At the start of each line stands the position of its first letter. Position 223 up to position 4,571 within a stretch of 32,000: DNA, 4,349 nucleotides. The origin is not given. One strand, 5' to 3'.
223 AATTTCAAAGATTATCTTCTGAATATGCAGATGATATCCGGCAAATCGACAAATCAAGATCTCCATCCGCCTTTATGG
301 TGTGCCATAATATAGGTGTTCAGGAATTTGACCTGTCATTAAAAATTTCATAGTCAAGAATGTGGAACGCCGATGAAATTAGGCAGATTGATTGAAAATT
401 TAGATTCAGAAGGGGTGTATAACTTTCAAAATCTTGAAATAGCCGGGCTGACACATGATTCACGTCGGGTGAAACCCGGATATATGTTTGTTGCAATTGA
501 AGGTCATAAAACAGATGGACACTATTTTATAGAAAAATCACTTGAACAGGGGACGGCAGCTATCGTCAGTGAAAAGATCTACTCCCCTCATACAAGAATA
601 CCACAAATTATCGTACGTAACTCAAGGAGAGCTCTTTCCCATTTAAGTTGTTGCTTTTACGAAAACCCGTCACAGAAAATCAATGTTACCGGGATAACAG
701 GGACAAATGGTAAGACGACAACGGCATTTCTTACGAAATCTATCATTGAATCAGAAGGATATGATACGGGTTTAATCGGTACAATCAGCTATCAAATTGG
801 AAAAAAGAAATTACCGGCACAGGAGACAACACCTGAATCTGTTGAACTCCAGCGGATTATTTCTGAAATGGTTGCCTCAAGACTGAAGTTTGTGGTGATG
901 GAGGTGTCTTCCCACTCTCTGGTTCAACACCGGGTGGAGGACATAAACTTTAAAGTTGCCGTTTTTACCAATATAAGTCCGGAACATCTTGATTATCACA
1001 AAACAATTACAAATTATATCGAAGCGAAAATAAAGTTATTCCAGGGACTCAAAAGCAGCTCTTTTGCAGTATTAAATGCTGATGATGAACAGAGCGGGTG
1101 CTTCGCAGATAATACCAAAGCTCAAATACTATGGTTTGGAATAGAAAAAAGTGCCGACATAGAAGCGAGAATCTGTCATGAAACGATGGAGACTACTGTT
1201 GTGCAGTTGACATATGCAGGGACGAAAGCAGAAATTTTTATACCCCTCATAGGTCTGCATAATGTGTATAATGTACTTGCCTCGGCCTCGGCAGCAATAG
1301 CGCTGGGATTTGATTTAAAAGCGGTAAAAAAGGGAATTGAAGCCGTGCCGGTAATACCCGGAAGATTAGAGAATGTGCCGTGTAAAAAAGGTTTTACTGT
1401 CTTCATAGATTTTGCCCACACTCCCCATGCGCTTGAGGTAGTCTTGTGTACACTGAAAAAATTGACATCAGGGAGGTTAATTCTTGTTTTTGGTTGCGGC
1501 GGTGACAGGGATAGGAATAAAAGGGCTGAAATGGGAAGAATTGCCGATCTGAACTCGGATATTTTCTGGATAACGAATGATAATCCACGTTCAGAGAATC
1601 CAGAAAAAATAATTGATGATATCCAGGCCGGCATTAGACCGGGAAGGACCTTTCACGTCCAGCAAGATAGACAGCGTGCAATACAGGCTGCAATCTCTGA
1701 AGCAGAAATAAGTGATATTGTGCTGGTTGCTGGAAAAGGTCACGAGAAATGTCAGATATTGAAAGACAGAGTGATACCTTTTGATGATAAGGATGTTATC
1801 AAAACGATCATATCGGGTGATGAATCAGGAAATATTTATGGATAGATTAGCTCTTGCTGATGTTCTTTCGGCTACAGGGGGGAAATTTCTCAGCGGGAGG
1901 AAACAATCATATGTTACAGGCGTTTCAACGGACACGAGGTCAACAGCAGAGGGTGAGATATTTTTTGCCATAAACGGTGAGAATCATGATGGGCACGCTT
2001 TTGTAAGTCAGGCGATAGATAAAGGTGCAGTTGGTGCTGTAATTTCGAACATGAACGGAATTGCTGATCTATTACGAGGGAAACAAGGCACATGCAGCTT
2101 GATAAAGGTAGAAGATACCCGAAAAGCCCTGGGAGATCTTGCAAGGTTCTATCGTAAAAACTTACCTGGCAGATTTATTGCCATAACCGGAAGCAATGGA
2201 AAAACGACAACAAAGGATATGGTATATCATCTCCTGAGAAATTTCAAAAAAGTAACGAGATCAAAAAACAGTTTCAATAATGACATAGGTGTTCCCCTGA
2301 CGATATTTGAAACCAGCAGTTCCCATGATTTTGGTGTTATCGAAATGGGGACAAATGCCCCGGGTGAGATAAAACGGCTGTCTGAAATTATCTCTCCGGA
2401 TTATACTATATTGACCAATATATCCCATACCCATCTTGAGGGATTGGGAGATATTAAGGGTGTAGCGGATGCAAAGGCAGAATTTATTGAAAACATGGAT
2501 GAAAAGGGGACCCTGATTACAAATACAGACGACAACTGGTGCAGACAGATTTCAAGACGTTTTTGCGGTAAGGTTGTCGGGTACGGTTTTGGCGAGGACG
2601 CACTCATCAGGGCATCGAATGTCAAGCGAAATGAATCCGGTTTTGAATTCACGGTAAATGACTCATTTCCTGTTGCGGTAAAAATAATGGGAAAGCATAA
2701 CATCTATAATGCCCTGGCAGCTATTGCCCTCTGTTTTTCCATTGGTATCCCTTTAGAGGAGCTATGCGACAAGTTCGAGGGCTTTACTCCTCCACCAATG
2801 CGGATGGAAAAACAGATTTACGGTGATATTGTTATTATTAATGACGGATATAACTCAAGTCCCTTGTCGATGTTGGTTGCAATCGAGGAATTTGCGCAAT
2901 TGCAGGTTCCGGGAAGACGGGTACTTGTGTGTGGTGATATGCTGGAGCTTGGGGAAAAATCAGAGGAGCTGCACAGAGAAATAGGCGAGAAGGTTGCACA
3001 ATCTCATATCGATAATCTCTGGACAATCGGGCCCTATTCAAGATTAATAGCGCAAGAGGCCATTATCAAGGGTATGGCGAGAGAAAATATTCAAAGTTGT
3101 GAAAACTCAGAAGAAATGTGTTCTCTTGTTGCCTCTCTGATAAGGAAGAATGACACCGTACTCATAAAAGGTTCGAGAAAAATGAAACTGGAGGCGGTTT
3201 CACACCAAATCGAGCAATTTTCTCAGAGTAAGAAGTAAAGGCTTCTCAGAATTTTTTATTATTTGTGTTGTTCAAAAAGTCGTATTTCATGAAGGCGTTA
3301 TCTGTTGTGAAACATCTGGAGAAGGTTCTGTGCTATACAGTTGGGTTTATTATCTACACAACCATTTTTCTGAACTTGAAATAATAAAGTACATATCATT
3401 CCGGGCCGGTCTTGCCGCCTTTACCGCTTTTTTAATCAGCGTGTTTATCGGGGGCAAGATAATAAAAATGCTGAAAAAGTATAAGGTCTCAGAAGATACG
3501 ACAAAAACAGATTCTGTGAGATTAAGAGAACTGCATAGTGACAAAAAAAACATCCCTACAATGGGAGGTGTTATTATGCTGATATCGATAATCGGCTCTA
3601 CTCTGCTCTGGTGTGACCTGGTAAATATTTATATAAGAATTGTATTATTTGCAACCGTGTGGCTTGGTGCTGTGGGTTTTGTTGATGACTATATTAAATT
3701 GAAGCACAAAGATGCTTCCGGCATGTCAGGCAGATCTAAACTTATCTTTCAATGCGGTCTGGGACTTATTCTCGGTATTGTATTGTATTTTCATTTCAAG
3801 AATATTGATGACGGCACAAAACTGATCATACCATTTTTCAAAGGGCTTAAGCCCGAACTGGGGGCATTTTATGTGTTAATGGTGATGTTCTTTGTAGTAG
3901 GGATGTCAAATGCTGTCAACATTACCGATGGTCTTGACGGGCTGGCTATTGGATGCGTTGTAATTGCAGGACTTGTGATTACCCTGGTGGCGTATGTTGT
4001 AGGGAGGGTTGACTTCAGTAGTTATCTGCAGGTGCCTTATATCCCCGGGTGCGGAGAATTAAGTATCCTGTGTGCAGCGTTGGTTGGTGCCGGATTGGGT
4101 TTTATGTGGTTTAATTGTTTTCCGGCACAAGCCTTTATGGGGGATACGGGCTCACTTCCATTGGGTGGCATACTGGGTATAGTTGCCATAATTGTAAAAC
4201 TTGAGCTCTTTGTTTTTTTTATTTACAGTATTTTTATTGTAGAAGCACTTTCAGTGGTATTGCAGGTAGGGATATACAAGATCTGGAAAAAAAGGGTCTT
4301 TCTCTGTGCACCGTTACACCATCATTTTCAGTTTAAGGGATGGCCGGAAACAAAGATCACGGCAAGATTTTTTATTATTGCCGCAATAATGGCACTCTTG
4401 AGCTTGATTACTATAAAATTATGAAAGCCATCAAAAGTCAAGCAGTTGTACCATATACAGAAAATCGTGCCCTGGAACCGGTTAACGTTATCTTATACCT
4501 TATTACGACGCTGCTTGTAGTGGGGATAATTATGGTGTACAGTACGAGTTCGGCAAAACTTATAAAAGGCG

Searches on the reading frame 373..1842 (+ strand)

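Call 24: search_protein_families(library=pfam, proteins=[window:373-1842:+], max_evalue=0.001)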
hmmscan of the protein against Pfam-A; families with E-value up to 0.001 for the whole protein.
window:373-1842:+ (490 aa): 3 families
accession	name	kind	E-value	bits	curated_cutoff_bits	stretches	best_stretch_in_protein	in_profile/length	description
PF08245.18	Mur_ligase_M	-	1.8e-56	191.7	24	1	108-307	1-199/200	Mur ligase middle domain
PF02875.26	Mur_ligase_C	-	1.4e-31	110.4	28.4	1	330-456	1-127/127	Mur ligase, glutamate ligase domain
PF01225.30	Mur_ligase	-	1.5e-08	35.3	21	1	22-93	1-92/95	Mur ligase family, catalytic domain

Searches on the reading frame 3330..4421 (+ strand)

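Call 24: search_protein_families(library=pfam, proteins=[window:3330-4421:+], max_evalue=0.001)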
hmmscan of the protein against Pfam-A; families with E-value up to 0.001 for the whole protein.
window:3330-4421:+ (364 aa): 2 families
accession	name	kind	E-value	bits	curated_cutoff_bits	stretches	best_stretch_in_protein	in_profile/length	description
PF00953.26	Glycos_transf_4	-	4.1e-30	105.3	27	1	104-289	3-159/160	Glycosyl transferase family 4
PF10555.14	MraY_sig1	-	0.00038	20.2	20.1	0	72-84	1-13/13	Phospho-N-acetylmuramoyl-pentapeptide-transferase signature 1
